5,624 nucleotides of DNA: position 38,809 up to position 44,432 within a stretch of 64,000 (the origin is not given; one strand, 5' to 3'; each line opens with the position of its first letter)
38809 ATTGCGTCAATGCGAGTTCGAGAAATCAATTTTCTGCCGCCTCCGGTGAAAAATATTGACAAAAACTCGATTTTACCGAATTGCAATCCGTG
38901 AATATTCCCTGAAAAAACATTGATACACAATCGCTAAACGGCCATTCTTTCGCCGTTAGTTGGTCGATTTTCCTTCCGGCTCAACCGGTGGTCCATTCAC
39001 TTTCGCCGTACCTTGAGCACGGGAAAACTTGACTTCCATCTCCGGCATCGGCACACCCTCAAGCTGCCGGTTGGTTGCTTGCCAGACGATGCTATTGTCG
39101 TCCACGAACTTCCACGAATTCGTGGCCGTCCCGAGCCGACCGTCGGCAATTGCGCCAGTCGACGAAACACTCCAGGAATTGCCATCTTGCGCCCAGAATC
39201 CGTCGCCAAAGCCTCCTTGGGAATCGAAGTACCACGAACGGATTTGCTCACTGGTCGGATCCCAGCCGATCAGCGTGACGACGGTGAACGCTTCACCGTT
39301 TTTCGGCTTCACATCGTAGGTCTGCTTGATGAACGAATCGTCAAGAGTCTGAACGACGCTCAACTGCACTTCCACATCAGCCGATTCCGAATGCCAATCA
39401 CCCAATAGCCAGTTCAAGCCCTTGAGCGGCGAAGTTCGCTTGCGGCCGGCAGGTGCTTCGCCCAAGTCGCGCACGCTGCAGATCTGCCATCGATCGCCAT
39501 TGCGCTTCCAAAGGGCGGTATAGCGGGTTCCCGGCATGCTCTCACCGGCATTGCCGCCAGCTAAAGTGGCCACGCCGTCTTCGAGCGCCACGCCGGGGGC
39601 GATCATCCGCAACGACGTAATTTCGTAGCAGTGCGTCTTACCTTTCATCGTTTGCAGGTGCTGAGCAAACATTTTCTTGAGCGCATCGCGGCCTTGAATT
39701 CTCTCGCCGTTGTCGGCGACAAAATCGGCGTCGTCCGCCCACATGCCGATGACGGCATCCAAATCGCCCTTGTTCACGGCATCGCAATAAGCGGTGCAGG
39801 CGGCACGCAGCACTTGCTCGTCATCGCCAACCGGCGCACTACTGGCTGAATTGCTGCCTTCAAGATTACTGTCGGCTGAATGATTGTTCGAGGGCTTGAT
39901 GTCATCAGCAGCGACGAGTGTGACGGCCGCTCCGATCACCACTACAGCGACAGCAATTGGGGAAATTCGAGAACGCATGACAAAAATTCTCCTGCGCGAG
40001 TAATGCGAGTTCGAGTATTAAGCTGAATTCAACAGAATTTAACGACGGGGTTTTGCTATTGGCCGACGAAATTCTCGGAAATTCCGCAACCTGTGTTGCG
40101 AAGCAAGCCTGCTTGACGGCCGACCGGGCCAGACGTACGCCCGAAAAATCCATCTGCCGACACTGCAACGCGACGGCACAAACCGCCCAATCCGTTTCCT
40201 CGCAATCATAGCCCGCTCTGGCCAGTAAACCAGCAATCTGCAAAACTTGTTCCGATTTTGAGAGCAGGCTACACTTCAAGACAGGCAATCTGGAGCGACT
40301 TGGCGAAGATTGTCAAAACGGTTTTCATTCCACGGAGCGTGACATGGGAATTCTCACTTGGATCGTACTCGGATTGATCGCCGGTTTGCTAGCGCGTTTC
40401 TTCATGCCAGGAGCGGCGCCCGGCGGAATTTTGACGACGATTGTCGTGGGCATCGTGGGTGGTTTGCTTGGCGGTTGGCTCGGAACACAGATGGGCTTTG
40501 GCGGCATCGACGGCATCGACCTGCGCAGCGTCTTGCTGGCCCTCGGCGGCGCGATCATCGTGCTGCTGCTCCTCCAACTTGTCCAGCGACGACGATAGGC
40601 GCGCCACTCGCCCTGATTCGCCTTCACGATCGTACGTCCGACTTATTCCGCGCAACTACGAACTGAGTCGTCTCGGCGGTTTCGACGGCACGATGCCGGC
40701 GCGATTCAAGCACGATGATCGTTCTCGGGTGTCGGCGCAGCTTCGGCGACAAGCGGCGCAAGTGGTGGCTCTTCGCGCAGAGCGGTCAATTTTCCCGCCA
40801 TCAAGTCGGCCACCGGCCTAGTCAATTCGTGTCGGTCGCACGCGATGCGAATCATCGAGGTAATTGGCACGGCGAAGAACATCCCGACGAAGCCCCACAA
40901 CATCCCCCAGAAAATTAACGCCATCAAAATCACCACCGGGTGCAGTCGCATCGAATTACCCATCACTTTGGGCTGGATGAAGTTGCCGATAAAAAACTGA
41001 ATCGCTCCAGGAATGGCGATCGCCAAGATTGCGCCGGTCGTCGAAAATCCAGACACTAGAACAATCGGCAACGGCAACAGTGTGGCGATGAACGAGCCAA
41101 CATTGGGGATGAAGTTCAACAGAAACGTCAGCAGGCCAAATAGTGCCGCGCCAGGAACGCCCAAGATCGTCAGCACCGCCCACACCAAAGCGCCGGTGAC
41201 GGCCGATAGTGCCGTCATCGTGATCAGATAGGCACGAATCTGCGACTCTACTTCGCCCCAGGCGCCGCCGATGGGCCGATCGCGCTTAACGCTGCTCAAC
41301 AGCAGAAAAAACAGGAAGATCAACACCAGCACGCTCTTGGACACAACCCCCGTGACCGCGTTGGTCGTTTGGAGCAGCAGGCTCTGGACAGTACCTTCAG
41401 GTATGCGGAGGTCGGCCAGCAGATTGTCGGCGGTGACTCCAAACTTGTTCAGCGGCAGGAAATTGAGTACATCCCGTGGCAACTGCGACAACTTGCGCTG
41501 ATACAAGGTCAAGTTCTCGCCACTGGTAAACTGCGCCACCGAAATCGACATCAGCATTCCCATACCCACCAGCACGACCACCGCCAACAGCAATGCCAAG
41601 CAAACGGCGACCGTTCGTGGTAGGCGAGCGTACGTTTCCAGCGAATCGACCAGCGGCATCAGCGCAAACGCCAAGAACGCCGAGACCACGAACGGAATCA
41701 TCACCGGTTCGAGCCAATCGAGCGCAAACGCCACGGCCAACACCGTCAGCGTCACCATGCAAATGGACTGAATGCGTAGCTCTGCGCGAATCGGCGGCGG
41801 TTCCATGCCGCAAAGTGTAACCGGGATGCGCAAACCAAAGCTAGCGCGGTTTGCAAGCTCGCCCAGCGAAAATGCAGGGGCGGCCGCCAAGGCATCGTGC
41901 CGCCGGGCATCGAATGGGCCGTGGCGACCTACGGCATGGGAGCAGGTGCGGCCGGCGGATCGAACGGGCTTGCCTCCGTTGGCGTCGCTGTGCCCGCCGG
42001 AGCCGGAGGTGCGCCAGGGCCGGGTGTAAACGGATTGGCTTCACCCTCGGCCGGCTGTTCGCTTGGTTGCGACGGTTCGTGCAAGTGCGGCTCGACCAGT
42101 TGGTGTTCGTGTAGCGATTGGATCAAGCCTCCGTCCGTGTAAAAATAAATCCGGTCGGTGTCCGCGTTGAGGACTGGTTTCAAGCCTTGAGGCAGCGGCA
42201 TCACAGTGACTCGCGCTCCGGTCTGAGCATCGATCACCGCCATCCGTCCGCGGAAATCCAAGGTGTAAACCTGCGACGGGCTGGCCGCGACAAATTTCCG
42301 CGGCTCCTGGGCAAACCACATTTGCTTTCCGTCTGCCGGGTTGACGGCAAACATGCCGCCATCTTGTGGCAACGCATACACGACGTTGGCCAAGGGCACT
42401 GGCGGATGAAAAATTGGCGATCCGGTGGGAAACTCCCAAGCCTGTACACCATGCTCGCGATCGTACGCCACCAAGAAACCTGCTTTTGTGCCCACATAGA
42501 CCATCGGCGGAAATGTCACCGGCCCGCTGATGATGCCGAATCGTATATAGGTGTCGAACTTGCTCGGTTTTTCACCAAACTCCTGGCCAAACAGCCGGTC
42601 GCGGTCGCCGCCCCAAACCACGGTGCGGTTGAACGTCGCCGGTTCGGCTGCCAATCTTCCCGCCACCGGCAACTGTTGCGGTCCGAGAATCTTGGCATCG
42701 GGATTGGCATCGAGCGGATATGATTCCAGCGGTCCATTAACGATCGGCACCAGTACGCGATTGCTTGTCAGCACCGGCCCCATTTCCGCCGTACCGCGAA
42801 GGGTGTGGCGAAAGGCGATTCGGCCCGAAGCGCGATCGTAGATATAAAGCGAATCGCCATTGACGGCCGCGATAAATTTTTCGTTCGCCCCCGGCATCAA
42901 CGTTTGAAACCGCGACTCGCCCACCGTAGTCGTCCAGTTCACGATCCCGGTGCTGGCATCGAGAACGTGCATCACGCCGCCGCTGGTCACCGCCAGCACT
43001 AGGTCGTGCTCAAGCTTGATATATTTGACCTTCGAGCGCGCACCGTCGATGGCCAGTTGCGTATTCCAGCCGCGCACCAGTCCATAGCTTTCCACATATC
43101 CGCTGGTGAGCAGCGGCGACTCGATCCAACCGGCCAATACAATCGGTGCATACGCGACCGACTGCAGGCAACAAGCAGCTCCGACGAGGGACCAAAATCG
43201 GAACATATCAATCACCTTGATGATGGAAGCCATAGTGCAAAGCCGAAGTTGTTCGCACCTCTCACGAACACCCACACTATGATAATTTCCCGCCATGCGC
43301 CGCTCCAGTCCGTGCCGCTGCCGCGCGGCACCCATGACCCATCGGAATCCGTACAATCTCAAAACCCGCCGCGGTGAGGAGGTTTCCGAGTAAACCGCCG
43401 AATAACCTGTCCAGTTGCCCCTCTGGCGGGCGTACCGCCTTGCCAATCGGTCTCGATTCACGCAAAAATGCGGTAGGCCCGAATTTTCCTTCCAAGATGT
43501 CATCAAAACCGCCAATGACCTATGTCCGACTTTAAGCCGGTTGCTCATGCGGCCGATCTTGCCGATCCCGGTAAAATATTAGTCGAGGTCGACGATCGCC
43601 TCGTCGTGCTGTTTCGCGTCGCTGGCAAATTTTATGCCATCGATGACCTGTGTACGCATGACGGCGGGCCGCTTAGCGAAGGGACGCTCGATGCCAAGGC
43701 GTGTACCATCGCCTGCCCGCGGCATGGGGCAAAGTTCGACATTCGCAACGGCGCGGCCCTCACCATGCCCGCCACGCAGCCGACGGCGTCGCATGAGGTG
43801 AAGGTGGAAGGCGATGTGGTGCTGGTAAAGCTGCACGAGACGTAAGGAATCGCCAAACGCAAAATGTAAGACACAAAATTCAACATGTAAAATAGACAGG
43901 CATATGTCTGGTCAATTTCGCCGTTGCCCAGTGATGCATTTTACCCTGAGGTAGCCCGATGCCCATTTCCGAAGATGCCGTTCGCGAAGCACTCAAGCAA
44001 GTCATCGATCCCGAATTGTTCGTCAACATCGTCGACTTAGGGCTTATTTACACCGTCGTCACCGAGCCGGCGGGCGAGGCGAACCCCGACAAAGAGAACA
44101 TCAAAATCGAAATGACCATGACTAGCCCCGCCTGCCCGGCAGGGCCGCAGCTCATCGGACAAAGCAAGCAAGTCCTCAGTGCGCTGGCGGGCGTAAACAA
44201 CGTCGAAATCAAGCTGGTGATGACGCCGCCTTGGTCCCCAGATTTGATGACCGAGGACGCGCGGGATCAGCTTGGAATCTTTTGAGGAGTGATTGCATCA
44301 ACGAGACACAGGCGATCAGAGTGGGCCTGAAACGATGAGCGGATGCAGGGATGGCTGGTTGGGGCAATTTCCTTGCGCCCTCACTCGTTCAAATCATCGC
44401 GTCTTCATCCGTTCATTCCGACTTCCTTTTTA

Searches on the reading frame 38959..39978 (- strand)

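Call 26: search_protein_families(library=pfam, proteins=[window:38959-39978:-], max_evalue=0.00001)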
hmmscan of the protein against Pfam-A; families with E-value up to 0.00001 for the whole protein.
window:38959-39978:- (340 aa): 5 families
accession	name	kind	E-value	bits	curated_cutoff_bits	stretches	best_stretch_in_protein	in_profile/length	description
PF14534.12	DUF4440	-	1.8e-13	51.3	25.2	1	58-166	2-107/107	Domain of unknown function (DUF4440)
PF13577.12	SnoaL_4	-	9.8e-10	39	24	1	54-170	6-126/126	SnoaL-like domain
PF12680.13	SnoaL_2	-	1.3e-08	35.8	27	1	62-118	2-57/102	SnoaL-like domain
PF13474.12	SnoaL_3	-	3.4e-08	34.3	22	1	58-167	2-112/121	SnoaL-like domain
PF07617.17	DUF1579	-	2.3e-06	28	25.2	1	203-320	34-155/155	Protein of unknown function (DUF1579)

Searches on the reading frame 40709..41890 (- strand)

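Call 26: search_protein_families(library=pfam, proteins=[window:40709-41890:-], max_evalue=0.00001)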
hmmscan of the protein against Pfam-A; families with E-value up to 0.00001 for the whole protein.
window:40709-41890:- (394 aa): 1 family
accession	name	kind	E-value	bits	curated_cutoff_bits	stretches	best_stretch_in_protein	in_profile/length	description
PF01594.21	AI-2E_transport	-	1.4e-47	163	34.3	1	46-351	7-323/327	AI-2E family transporter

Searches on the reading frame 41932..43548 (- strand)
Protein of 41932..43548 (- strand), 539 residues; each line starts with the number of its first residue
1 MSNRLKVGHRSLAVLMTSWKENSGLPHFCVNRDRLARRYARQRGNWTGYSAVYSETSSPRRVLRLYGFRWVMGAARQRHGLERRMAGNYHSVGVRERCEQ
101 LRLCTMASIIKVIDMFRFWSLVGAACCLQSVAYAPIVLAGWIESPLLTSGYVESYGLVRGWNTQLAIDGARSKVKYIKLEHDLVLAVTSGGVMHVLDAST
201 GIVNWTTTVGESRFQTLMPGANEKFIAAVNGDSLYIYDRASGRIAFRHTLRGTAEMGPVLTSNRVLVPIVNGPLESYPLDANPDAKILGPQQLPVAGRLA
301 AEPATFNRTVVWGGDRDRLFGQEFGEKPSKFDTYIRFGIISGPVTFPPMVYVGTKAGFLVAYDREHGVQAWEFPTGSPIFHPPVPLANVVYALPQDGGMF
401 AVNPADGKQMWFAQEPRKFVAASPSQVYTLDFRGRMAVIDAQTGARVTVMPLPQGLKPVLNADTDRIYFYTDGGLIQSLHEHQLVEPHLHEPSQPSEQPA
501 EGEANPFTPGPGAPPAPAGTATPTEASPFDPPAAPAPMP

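Call 26: search_protein_families(library=pfam, proteins=[window:41932-43548:-], max_evalue=0.00001)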
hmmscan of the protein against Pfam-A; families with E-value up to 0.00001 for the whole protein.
window:41932-43548:- (539 aa): 2 families
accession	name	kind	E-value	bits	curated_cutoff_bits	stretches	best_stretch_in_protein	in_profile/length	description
PF13360.13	PQQ_2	-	6.2e-20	72.3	27.6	1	346-447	32-141/233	Outer membrane protein assembly factor BamB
PF13570.13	Beta-prop_ACSF4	-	1.4e-12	48.1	133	1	330-415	126-212/329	Beta-alanine-activating enzyme, beta-propeller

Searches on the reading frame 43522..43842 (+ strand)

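Call 77: search_protein_families(library=pfam, proteins=[window:43522-43842:+], max_evalue=0.001)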
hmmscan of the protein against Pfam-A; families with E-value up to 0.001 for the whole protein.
window:43522-43842:+ (107 aa): 3 families
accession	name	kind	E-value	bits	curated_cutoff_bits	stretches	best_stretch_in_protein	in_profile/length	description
PF00355.32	Rieske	-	4.7e-18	65.3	20.3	1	5-90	3-86/88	Rieske [2Fe-2S] domain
PF13806.12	Rieske_2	-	4.3e-13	49.5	27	1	4-103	2-104/104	Rieske-like [2Fe-2S] domain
PF22543.2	Rieske_4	-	9e-10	39.3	28.4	1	12-90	8-90/119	Soluble Rieske-type ferredoxin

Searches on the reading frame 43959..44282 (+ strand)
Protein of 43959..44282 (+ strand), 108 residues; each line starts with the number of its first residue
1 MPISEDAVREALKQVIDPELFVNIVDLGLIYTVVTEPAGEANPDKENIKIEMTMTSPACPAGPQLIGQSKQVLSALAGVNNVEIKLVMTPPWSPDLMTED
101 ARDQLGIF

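Call 77: search_protein_families(library=pfam, proteins=[window:43959-44282:+], max_evalue=0.001)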
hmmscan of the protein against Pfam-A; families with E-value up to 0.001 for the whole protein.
window:43959-44282:+ (108 aa): 1 family
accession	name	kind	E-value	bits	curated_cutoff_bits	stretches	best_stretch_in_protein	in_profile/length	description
PF01883.24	FeS_assembly_P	-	2.4e-16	60.2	23.5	1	5-84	1-73/73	Iron-sulfur cluster assembly protein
